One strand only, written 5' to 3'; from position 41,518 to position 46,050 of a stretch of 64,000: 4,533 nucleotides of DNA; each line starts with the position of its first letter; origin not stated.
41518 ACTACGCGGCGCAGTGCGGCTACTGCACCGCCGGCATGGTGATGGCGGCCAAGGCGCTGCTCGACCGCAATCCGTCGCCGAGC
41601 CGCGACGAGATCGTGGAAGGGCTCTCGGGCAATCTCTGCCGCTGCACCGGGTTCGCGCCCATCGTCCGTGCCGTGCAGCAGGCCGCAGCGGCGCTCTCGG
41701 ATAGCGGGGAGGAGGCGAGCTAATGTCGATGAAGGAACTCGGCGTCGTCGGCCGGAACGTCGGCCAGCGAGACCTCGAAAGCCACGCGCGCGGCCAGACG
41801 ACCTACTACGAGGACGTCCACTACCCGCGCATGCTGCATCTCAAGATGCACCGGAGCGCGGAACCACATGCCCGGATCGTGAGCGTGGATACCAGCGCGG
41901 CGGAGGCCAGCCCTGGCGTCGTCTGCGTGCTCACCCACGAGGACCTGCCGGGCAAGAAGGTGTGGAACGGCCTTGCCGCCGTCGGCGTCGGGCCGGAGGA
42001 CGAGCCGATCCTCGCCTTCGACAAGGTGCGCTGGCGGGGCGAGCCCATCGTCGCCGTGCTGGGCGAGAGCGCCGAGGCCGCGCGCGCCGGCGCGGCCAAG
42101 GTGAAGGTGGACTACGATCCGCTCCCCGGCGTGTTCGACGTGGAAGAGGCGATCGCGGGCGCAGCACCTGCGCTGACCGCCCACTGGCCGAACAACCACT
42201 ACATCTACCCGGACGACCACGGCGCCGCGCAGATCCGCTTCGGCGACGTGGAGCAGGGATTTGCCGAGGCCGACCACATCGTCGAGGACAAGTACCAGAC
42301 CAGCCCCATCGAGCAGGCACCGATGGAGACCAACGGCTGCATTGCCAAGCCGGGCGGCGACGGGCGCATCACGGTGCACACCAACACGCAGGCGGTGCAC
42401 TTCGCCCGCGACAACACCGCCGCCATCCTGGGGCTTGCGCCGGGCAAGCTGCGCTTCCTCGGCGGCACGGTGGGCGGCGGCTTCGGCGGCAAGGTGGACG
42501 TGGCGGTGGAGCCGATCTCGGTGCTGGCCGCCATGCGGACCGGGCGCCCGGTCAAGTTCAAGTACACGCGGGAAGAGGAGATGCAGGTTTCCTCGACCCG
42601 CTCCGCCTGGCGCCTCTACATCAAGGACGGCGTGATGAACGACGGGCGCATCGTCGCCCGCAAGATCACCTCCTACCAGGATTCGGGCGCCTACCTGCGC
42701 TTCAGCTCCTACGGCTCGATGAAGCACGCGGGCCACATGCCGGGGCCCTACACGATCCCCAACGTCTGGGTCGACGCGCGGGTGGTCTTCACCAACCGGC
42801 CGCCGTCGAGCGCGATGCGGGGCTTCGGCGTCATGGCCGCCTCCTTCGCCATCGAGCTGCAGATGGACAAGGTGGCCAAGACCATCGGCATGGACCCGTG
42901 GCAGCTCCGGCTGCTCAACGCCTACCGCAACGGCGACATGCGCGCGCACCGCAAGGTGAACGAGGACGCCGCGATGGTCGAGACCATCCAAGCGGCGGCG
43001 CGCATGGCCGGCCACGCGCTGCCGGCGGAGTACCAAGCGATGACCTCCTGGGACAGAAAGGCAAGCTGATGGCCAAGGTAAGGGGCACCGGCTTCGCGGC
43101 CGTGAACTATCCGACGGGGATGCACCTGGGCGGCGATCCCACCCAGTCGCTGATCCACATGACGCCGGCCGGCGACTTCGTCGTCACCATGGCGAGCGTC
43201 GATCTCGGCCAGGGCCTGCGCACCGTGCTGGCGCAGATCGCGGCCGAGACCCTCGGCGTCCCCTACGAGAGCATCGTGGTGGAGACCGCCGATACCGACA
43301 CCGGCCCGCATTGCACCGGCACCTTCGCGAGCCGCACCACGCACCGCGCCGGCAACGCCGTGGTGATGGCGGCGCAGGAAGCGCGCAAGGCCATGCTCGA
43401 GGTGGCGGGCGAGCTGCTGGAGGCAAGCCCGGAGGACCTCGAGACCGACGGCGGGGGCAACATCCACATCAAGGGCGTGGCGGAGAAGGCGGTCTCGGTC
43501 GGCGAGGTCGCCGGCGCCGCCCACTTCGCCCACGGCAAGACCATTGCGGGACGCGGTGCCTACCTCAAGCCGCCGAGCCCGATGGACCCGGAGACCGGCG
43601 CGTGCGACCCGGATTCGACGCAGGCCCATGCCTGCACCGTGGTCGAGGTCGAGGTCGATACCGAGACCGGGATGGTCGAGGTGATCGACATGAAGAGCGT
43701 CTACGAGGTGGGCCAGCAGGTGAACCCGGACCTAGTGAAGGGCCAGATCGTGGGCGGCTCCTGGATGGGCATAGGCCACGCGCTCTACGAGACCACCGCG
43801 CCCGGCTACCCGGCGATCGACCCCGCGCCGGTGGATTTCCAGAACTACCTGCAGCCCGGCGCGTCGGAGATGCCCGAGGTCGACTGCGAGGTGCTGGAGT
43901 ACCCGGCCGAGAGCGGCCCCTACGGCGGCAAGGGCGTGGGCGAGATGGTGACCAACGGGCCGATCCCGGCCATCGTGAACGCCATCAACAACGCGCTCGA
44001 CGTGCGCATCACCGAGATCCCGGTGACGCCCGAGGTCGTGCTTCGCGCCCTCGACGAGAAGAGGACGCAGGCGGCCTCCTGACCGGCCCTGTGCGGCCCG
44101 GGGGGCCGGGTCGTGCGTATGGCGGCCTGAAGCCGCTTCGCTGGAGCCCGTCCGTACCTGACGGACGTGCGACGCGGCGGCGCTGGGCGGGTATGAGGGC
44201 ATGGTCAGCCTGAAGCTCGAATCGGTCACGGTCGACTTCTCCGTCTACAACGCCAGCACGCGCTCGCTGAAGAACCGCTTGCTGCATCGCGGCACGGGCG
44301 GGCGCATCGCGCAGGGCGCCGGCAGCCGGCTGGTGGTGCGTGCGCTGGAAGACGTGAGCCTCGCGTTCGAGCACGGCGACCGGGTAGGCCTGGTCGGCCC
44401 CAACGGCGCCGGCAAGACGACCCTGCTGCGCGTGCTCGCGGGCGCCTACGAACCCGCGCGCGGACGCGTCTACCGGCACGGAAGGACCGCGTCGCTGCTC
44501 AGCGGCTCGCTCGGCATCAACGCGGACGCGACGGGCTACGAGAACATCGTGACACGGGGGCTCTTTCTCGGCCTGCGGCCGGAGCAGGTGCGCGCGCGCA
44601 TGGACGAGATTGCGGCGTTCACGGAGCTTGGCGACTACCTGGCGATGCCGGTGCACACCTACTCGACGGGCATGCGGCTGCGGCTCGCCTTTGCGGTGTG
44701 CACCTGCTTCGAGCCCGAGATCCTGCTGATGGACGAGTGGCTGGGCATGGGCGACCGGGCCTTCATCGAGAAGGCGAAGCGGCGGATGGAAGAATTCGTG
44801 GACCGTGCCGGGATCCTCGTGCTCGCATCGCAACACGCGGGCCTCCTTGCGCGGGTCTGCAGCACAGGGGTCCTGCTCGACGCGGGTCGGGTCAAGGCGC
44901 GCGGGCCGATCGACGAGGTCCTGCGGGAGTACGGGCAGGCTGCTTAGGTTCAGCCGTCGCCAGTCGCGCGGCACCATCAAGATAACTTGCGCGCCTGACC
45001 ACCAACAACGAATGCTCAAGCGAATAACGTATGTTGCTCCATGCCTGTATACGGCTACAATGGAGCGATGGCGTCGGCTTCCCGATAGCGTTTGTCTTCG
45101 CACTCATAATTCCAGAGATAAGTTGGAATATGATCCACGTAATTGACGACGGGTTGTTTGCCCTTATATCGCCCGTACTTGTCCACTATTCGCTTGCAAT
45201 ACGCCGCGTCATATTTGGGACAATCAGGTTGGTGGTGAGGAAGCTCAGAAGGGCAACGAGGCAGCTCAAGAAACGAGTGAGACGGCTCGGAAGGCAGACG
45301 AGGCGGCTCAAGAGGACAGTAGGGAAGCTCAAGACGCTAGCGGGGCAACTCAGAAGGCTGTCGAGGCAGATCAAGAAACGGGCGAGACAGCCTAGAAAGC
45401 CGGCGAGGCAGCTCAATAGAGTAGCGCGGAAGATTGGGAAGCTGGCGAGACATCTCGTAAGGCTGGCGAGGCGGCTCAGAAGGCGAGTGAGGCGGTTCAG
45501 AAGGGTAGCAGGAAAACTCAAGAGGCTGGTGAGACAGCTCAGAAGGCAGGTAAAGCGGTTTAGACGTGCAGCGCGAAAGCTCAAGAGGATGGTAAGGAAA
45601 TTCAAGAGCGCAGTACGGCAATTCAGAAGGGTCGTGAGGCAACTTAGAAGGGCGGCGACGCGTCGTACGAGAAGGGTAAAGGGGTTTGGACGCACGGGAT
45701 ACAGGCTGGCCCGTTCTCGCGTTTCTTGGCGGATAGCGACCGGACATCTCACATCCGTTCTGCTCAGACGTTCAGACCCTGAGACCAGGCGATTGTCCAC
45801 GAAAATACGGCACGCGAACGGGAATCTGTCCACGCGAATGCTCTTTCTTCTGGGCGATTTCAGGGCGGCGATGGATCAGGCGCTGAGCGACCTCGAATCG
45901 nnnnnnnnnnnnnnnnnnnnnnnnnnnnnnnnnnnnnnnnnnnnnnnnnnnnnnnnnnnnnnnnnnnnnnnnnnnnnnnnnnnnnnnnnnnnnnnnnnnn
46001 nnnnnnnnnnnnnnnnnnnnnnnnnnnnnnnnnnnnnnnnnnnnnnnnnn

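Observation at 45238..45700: About 20 tandem 21-bp repeats encode an acid-free, roughly half Arg/Lys heptad array in frame with a TPR-GT2 glycosyltransferase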

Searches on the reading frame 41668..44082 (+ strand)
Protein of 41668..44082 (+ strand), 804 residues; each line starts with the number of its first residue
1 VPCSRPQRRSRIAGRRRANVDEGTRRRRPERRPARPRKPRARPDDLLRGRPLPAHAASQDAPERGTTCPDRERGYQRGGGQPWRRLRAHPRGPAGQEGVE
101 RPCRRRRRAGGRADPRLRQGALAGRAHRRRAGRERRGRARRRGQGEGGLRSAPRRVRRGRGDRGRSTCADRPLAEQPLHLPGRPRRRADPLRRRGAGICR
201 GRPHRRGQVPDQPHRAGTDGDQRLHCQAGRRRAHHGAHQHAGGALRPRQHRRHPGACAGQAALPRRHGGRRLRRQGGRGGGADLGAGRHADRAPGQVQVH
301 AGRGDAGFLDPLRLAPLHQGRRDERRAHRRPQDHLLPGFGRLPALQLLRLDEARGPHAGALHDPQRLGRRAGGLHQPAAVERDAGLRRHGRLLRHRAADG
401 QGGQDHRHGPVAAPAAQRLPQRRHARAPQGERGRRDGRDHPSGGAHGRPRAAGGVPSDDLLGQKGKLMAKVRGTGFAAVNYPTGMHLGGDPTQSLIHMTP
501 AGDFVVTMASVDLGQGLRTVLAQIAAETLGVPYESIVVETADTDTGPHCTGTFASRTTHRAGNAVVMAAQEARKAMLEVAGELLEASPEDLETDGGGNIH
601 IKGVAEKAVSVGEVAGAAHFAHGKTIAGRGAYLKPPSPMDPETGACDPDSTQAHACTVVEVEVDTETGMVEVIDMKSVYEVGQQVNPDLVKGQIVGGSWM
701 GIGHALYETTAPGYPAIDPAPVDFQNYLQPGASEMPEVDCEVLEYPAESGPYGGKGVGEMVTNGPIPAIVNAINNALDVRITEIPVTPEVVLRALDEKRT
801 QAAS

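Call 7: search_protein_families(library=pfam, proteins=[window:41668-44082:+], max_evalue=0.01)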
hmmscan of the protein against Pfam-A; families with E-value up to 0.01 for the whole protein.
window:41668-44082:+ (804 aa): 1 family
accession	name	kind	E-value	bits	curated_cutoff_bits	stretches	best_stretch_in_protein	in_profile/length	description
PF20256.3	MoCoBD_2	-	1.1e-62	212.6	27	1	469-736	22-283/283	Molybdopterin cofactor-binding domain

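Call 9: search_protein_families(library=ncbifam, proteins=[window:41668-44082:+], max_evalue=0.001)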
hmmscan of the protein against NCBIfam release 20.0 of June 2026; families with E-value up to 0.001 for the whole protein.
window:41668-44082:+ (804 aa): 13 families
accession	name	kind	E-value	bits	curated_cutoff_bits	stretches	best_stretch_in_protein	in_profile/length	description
TIGR03194.1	4hydrxCoA_A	equivalog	7.5e-59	199.9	994.55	1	465-795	414-746/746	4-hydroxybenzoyl-CoA reductase subunit alpha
NF043082.1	XdhA_XDHase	equivalog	2.8e-53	181.2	780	1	470-798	437-755/758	xanthine dehydrogenase subunit XdhA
NF007426.0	PRK09970.1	equivalog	1.3e-47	162.4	916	1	471-796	441-756/761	xanthine dehydrogenase molybdenum-binding subunit XdhA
NF041018.1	glyceraldDH_alpha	equivalog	3.1e-45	154.8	790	1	496-791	463-740/741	glyceraldehyde dehydrogenase subunit alpha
NF040766.1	CODH_aero_grp5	exception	5.8e-43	147.1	950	1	472-790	450-780/785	aerobic carbon-monoxide dehydrogenase large subunit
TIGR03196.1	pucD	equivalog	3.6e-39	134.8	783.65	1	472-791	436-754/763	xanthine dehydrogenase subunit D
TIGR02416.1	CO_dehy_Mo_lg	equivalog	4.6e-38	130.9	991.15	1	496-788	480-764/770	aerobic carbon-monoxide dehydrogenase large subunit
TIGR03313.1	Se_sel_red_Mo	hypoth_equivalog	2.3e-33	114.9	1101.9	1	490-796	659-950/951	molybdopterin-dependent oxidoreductase Mo/Fe-S-binding subunit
NF045668.1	pterin_aldehy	equivalog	1.2e-30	106.3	1100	1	470-795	610-904/905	molybdopterin-dependent aldehyde oxidoreductase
NF041671.1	peri_hyde_PaoC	equivalog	8.5e-25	87.2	1180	1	496-797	454-733/735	aldehyde oxidoreductase molybdenum-binding subunit PaoC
TIGR03311.1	Se_dep_XDH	equivalog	3.8e-23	81.5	830.45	2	501-579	603-681/848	selenium-dependent xanthine dehydrogenase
TIGR02965.1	xanthine_xdhB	equivalog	2.9e-22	78.7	849.5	1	494-795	450-754/758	xanthine dehydrogenase molybdopterin binding subunit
TIGR02969.1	mam_aldehyde_ox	subfamily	9.5e-09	33.3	1912.3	1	470-708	995-1210/1330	aldehyde oxidase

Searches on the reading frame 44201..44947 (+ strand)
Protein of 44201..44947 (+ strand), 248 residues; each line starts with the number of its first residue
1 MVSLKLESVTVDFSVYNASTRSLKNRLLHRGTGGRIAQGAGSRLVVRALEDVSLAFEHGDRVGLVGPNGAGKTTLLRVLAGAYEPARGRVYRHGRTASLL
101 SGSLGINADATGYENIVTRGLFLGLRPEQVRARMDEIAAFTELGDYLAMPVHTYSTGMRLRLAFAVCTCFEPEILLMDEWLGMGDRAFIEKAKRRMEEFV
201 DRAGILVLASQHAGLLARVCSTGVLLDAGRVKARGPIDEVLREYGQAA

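Call 7: search_protein_families(library=pfam, proteins=[window:44201-44947:+], max_evalue=0.01)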
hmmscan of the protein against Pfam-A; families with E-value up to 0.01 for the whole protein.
window:44201-44947:+ (248 aa): 5 families
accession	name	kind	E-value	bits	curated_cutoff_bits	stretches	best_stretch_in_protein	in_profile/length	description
PF00005.33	ABC_tran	-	2.2e-21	77.3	25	1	49-180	1-135/137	ABC transporter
PF13304.12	AAA_21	-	0.00012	22.7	27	1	63-80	3-20/304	AAA domain, putative AbiEii toxin, Type IV TA system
PF13604.12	AAA_30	-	0.00014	22.1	27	1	62-110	21-72/191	AAA domain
PF13476.12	AAA_23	-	0.0055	17.8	27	1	49-80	10-40/201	AAA domain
PF22039.1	HUTI_composite_bact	-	0.007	16.4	25.5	1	223-247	2-26/26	Imidazolonepropionase-like composite domain, bacteria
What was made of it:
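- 44201..44947 (+): Wzt/TagH/KpsT-type ABC transporter ATPase of 248 aa, without a C-terminal carbohydrate-binding domain. It is the conserved upstream neighbour of the glycosyltransferase. Pfam ABC_tran scores 2e-21 (call 7).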

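Call 9: search_protein_families(library=ncbifam, proteins=[window:44201-44947:+], max_evalue=0.001)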
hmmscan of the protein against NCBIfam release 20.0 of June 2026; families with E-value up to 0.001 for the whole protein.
window:44201-44947:+ (248 aa): 173 families (the best 25 are shown)
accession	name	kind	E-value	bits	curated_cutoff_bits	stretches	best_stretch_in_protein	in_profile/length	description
NF050108.1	galactan_ABC_ATP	equivalog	3e-84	282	400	1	6-245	3-241/244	galactan export ABC transporter ATP-binding subunit Wzt/RfbE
NF010065.0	PRK13545.1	equivalog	7.1e-44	150.4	538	1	4-246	5-236/549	teichoic acids export protein ATP-binding subunit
NF010066.0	PRK13546.1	equivalog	1.2e-42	146.2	320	1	2-245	3-235/264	teichoic acids export ABC transporter ATP-binding subunit TagH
TIGR01188.1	drrA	subfamily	2.3e-23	82.9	312.45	1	46-243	6-214/302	daunorubicin resistance ABC transporter, ATP-binding protein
TIGR01166.1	cbiO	subfamily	2.2e-22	79.5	211.8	2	47-96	6-55/190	cobalt ABC transporter, ATP-binding protein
TIGR03873.1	F420-0_ABC_ATP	hypoth_equivalog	1.8e-21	76.6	372.4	2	36-95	7-63/256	putative F420-0 ABC transporter ATP-binding protein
TIGR03864.1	PQQ_ABC_ATP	hypoth_equivalog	6.1e-19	68.4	302.25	1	47-245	15-224/236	ABC transporter, ATP-binding subunit, PQQ-dependent alcohol dehydrogenase system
NF010061.0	PRK13538.1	equivalog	6.5e-19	68.3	195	1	49-212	21-192/211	cytochrome c biogenesis heme-transporting ATPase CcmA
TIGR03375.1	type_I_sec_LssB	subfamily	7.2e-19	67.5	693.1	2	47-94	481-528/696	type I secretion system permease/ATPase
TIGR01189.1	ccmA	equivalog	1.1e-18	67.7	131.6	1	45-213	12-187/198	heme ABC exporter ATP-binding protein CcmA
NF010060.0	PRK13537.1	equivalog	1.6e-18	66.6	521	1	42-239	27-232/314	nodulation factor ABC transporter ATP-binding protein NodI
TIGR00968.1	3a0106s01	subfamily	2.7e-18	66.3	342.75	1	46-243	13-221/237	sulfate ABC transporter ATP-binding protein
NF010171.0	PRK13652.1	equivalog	1.2e-17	63.9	476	2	119-241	103-226/277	cobalt transporter ATP-binding subunit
NF033858.1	ABC2_perm_RbbA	equivalog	1.4e-17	62.9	1050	2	105-245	349-489/909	ribosome-associated ATPase/putative transporter RbbA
NF000355.4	ribo_prot_ABC_F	equivalog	1.5e-17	63.7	380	1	48-231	17-192/499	ribosomal protection-like ABC-F family protein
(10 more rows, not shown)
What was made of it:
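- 44201..44947 (+): NCBIfam galactan-export Wzt/RfbE scores 3e-84 (282 bits, below the 400-bit cut-off) and TagH scores 1e-42 (call 9).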

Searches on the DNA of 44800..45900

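Call 40: search_rna_families(source=window, start=44800, end=45900, threshold=evalue, max_evalue=1)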
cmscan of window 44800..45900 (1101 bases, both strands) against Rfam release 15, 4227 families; matches with E-value up to 1: 1.
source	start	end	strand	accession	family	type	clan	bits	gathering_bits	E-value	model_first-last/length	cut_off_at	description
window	45476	45596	+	RF02191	TCL6_1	Gene; lncRNA;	-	17.4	60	0.45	1-113/113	no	T-cell leukemia/lymphoma 6 conserved region 1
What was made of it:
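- Tried and rejected: It returned only a chance lncRNA hit at E 0.45 (call 40).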
